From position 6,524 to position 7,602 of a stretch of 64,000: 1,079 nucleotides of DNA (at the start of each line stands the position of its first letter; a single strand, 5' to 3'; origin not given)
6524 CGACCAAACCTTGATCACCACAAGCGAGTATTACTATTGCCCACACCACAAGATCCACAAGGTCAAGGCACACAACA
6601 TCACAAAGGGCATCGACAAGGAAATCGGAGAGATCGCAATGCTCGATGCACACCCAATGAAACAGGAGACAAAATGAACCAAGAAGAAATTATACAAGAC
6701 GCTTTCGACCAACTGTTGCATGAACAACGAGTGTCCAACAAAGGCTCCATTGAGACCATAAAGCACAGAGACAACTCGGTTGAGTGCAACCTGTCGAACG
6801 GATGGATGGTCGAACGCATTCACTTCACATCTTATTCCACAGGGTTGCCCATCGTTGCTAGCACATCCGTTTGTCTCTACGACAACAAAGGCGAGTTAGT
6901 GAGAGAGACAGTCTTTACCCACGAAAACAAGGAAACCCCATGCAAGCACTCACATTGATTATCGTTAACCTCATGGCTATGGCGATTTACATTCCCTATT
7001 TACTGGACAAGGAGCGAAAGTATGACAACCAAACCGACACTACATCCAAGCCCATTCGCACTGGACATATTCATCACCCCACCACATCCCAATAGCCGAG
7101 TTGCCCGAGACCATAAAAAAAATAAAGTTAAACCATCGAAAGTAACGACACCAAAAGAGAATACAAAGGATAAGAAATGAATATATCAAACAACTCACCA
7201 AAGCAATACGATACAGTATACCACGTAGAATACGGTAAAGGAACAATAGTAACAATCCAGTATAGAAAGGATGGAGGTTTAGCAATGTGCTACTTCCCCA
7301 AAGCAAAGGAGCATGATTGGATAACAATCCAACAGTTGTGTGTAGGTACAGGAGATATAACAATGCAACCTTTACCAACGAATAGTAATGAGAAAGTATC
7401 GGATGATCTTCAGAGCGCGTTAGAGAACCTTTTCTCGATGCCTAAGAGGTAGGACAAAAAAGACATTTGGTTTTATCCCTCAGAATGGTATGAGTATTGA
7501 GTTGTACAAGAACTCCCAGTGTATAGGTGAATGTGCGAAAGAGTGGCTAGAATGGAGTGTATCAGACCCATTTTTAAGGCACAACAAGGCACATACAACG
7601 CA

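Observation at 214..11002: Eleven-promoter regulon with a 17-bp palindrome locked at two activator positions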

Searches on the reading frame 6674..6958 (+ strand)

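Call 46: search_protein_families(library=pfam, proteins=[window:6674-6958:+], max_evalue=0.1)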
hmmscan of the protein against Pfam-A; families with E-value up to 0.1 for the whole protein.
window:6674-6958:+ (94 aa): 1 family
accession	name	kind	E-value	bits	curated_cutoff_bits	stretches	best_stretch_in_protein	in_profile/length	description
PF00359.27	PTS_EIIA_2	-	0.055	13.9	27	1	2-44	16-59/144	Phosphoenolpyruvate-dependent sugar phosphotransferase system, EIIA 2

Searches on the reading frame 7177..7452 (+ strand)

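Call 46: search_protein_families(library=pfam, proteins=[window:7177-7452:+], max_evalue=0.1)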
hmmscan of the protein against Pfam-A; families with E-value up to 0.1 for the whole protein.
window:7177-7452:+ (91 aa): 1 family
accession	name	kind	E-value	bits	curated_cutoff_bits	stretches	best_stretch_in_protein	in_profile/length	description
PF21196.3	PcrA_UvrD_tudor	-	0.038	14.3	23.9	1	12-30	3-21/48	PcrA/UvrD tudor domain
